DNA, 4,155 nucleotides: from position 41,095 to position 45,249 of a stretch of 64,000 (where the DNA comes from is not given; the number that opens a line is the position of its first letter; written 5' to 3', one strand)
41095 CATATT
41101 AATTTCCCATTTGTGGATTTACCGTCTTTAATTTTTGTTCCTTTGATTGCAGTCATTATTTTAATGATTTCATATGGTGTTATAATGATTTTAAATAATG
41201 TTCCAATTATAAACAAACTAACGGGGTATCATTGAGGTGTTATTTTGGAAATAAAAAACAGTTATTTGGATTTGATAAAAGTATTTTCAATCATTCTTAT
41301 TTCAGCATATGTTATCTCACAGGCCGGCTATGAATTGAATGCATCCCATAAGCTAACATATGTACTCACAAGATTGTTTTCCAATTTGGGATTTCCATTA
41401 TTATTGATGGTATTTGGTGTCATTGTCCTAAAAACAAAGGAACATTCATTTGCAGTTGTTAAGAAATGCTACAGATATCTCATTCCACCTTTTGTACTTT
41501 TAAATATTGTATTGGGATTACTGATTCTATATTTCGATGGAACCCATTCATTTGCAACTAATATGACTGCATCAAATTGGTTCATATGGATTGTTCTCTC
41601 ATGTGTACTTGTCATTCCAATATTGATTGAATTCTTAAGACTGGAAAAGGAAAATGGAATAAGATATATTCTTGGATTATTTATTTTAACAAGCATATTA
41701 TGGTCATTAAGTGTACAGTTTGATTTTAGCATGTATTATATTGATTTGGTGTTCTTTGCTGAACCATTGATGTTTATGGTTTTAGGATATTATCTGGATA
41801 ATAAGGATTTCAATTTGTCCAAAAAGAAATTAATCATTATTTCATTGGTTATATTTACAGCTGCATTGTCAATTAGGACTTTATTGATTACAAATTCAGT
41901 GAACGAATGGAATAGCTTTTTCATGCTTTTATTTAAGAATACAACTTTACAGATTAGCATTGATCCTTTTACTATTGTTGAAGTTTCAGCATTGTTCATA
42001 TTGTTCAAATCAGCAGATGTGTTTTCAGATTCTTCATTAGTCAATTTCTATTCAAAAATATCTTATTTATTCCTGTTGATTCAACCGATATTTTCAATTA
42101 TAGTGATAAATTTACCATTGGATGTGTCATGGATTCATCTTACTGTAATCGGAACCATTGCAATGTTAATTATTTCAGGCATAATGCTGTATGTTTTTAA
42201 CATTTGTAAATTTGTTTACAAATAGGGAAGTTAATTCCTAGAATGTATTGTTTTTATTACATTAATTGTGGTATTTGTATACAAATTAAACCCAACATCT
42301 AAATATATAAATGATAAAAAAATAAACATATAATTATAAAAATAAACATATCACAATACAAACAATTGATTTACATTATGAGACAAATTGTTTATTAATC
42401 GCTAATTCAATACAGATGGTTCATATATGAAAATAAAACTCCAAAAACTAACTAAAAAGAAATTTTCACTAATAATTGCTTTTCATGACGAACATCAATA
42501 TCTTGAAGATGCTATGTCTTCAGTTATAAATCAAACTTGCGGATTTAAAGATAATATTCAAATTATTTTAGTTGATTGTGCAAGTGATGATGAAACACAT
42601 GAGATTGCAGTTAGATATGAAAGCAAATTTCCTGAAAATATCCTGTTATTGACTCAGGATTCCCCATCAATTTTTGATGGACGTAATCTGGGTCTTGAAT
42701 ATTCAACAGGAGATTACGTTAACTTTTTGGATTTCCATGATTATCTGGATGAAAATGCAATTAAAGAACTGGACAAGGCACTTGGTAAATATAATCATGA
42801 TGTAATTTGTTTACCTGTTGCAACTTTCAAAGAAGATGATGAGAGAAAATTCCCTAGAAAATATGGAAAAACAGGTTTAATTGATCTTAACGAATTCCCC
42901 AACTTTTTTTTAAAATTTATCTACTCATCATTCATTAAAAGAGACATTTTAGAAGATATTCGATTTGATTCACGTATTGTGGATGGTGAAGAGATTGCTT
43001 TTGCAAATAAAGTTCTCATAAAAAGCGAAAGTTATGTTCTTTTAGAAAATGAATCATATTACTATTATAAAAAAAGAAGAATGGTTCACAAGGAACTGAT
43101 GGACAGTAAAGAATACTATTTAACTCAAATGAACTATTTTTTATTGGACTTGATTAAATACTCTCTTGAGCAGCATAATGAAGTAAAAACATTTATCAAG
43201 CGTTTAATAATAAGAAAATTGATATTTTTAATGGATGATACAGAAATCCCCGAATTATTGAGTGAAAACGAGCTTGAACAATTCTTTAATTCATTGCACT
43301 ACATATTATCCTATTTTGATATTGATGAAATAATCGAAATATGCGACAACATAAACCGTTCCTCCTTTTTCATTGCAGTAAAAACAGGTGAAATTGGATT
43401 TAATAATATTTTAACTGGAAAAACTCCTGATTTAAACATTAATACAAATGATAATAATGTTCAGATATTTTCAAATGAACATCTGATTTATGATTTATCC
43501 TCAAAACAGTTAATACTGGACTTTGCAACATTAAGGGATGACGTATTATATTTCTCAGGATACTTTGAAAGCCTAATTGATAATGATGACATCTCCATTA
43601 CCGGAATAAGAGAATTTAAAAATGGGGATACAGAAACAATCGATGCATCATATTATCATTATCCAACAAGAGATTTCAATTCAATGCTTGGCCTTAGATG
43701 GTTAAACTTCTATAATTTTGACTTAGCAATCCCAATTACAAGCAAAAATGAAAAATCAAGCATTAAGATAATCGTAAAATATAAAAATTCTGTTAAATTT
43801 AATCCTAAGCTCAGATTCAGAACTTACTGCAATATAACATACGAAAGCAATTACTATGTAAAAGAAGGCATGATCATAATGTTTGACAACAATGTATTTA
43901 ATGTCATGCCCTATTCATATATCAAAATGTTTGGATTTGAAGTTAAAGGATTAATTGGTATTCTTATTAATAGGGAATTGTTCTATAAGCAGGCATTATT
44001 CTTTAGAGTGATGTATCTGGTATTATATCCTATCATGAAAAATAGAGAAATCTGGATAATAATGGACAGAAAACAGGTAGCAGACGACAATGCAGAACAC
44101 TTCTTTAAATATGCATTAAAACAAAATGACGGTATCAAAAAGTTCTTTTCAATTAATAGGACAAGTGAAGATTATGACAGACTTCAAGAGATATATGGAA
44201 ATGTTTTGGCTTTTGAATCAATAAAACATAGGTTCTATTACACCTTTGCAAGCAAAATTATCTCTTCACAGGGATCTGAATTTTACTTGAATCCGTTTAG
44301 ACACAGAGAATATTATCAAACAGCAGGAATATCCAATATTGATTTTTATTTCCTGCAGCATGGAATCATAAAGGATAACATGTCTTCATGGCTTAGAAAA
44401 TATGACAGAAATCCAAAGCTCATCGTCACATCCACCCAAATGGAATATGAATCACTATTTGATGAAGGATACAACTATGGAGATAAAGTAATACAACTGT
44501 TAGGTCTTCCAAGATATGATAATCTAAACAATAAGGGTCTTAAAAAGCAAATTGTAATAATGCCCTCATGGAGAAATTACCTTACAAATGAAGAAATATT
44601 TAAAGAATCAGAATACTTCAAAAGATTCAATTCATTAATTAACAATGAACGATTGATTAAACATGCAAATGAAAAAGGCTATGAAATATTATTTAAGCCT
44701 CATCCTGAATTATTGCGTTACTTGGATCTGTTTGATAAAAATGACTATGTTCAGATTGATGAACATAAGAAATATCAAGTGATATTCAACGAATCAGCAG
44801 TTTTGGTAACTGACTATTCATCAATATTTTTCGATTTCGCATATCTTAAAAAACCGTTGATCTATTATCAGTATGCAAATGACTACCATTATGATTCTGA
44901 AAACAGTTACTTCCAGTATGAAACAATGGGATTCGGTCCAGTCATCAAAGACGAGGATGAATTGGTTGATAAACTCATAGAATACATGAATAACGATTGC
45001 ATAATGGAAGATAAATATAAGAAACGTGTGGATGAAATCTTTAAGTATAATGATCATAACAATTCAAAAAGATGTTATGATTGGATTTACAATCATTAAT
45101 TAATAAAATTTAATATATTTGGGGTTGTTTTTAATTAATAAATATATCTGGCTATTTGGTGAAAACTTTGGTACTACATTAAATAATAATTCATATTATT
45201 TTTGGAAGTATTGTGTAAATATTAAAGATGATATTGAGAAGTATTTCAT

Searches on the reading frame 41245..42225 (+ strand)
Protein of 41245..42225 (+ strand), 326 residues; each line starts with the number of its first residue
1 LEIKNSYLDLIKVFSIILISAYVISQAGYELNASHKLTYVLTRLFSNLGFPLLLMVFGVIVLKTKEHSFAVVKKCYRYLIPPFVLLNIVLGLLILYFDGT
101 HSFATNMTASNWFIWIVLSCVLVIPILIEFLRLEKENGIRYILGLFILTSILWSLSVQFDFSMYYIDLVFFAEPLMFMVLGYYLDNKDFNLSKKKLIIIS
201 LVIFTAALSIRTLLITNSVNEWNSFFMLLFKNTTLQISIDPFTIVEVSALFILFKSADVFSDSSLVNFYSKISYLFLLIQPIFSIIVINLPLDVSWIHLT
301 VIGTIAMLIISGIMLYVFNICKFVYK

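Call 11: search_protein_families(library=pfam, max_evalue=0.001, proteins=[window:41245-42225:+])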
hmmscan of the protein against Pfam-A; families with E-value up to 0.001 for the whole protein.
window:41245-42225:+ (326 aa): 1 family
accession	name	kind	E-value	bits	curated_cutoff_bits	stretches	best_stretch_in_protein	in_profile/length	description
PF01757.29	Acyl_transf_3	-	1.8e-14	54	31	1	5-314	1-324/326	Acyltransferase domain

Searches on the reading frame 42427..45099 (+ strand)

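Call 11: search_protein_families(library=pfam, max_evalue=0.001, proteins=[window:42427-45099:+])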
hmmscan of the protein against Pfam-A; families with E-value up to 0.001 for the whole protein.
window:42427-45099:+ (890 aa): 2 families
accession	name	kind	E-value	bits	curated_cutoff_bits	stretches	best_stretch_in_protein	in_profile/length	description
PF04464.20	Glyphos_transf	-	6.2e-50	170.6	22.1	1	535-888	10-366/367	CDP-Glycerol:Poly(glycerophosphate) glycerophosphotransferase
PF00535.33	Glycos_transf_2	-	2.2e-21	77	23.3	1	14-178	1-167/168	Glycosyl transferase family 2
